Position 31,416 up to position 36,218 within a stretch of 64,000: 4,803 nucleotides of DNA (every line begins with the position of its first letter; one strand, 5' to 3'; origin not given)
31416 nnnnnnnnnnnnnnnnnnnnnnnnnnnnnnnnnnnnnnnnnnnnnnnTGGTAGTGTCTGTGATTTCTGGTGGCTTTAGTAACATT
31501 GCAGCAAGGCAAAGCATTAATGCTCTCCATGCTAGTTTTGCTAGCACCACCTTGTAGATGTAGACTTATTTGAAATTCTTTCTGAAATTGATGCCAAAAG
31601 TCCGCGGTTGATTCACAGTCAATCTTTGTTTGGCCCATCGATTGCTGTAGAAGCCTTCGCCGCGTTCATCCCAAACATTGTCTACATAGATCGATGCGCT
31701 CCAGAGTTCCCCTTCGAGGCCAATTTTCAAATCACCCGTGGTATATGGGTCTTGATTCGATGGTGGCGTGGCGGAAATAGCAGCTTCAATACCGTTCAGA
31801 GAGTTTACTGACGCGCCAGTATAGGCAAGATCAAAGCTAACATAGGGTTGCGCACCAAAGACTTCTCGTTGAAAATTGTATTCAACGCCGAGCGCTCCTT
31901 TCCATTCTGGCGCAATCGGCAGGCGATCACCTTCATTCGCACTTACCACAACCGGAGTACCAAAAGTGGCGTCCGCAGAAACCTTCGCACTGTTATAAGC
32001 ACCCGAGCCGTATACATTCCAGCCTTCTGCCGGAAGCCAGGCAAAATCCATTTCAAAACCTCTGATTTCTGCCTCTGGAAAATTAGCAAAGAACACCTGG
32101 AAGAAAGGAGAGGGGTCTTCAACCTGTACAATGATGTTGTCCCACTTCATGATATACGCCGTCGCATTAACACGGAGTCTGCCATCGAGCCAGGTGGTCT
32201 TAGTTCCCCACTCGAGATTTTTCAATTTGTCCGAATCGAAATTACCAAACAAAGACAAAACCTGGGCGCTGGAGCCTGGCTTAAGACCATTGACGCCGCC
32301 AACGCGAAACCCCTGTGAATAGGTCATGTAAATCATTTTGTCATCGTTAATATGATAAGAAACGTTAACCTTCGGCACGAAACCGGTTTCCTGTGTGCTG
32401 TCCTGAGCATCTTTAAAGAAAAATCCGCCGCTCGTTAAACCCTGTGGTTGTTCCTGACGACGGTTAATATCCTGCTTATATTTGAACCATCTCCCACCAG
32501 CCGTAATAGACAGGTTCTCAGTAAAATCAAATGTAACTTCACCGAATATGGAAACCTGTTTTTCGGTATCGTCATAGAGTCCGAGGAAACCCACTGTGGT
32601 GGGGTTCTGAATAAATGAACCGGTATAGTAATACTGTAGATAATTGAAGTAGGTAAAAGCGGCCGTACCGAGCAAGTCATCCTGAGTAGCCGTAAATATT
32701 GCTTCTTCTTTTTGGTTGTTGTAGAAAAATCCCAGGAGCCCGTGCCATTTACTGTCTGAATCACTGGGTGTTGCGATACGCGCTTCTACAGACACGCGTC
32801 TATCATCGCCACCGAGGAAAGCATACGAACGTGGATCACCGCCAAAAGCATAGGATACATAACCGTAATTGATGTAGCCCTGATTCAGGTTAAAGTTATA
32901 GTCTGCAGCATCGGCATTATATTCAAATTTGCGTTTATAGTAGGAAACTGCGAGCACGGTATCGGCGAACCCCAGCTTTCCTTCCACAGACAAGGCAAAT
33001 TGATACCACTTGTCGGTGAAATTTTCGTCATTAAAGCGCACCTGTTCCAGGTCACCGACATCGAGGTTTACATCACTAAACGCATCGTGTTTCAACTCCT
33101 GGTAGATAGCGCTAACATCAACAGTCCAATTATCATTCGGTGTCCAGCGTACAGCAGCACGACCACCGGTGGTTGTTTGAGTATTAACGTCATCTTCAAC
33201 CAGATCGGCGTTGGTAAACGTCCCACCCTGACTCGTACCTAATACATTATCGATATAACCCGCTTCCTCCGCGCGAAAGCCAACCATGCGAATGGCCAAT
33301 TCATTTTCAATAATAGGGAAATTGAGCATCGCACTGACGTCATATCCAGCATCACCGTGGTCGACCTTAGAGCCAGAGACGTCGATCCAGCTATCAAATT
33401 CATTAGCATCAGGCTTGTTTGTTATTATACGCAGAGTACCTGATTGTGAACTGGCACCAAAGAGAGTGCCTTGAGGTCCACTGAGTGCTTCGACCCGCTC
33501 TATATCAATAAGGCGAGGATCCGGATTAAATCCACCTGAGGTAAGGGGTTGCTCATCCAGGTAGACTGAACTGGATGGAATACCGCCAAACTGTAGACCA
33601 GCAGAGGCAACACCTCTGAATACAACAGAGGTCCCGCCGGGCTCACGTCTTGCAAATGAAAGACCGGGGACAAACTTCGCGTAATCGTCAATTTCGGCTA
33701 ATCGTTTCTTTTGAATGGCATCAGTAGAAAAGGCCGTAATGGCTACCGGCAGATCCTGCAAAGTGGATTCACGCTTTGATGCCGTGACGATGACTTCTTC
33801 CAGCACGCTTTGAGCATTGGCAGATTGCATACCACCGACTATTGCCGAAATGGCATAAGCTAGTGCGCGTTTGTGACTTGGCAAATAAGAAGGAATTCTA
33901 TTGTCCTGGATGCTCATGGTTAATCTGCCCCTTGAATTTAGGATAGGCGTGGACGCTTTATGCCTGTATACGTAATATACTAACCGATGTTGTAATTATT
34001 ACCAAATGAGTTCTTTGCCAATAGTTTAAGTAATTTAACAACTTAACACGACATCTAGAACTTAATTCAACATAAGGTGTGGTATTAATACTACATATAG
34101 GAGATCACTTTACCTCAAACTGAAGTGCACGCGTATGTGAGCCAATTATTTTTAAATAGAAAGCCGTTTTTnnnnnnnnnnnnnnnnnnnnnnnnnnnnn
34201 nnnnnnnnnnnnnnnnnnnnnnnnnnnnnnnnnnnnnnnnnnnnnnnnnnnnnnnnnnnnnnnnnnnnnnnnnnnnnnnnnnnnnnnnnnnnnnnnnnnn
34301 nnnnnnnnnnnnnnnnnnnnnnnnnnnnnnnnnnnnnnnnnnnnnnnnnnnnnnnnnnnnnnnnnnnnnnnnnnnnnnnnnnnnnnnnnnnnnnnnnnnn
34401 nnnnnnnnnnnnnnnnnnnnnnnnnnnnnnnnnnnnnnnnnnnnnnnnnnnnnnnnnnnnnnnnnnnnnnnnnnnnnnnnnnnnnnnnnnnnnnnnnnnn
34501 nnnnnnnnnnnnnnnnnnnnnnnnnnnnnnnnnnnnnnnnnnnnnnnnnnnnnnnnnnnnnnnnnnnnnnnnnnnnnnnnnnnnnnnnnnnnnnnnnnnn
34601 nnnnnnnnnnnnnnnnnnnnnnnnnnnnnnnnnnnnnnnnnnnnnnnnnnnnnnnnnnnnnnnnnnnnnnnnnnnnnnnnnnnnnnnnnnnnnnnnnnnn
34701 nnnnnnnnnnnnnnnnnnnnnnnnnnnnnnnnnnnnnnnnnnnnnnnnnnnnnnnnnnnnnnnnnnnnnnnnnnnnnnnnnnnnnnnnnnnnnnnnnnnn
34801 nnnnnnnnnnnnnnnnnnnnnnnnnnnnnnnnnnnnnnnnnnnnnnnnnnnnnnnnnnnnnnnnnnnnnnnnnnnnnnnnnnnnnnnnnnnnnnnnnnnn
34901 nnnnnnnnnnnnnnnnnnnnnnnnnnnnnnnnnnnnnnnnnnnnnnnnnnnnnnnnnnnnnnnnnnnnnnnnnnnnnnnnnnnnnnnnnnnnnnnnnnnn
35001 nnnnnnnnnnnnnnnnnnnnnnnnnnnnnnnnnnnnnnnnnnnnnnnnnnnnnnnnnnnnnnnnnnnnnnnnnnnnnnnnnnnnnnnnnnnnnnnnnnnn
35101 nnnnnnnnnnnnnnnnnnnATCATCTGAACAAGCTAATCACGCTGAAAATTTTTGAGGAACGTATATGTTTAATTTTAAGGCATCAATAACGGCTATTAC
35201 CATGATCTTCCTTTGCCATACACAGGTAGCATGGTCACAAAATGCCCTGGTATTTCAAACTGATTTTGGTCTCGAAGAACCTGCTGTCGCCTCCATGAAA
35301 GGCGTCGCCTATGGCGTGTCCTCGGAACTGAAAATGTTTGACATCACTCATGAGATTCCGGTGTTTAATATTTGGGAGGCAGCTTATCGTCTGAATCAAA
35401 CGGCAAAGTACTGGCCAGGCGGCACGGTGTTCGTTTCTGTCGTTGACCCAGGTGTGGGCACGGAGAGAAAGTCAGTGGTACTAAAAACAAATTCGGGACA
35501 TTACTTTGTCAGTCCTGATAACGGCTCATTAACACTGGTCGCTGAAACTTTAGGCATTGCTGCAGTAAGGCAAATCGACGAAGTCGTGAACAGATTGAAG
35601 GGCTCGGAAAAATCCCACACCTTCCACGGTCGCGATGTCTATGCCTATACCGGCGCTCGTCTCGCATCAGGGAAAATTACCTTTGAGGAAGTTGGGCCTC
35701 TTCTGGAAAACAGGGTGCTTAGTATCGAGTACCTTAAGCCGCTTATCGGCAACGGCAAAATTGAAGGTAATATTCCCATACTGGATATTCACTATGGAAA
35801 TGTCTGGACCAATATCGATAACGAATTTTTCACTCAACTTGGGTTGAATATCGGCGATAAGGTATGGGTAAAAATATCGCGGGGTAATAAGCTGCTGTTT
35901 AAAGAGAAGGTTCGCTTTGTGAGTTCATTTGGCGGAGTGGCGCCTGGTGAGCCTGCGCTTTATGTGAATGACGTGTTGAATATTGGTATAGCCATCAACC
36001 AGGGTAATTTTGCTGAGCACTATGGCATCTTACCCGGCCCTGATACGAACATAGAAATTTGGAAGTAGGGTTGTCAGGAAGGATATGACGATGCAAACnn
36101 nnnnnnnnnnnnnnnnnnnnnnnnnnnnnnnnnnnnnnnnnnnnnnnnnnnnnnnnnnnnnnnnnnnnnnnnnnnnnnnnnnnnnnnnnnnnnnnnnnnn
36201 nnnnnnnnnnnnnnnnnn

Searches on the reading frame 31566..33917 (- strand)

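Call 15: search_protein_families(library=pfam, max_evalue=1e-8, proteins=[window:31566-33917:-])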
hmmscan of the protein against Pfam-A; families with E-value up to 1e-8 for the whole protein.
window:31566-33917:- (783 aa): 2 families
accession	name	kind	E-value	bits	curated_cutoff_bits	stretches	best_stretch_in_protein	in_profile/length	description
PF00593.30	TonB_dep_Rec_b-barrel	-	9.2e-38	131.7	27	1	337-748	66-436/436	TonB dependent receptor-like, beta-barrel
PF07715.20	Plug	-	3.9e-12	47.1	23.9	1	53-161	2-107/107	TonB-dependent Receptor Plug Domain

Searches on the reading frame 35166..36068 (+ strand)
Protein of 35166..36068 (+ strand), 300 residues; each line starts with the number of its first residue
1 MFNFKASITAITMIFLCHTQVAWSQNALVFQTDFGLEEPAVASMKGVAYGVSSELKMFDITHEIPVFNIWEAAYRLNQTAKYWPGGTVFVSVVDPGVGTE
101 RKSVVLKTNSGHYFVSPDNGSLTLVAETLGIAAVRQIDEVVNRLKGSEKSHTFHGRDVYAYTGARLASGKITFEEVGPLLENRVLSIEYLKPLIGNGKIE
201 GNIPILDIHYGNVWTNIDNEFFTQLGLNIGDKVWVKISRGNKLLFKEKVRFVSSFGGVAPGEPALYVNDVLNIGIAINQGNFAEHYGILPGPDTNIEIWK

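Call 16: search_protein_families(library=pfam, max_evalue=1e-8, proteins=[window:35166-36068:+])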
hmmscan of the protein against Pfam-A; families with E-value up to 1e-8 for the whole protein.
window:35166-36068:+ (300 aa): 2 families
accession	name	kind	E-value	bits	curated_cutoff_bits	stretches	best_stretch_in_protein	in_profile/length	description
PF01887.21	SAM_HAT_N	-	7.4e-53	178.7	26.3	1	29-177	2-145/145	SAM hydroxide adenosyltransferase N-terminal domain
PF20257.3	SAM_HAT_C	-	6.9e-20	71.6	25.5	1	201-292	1-81/84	SAM hydroxide adenosyltransferase C-terminal domain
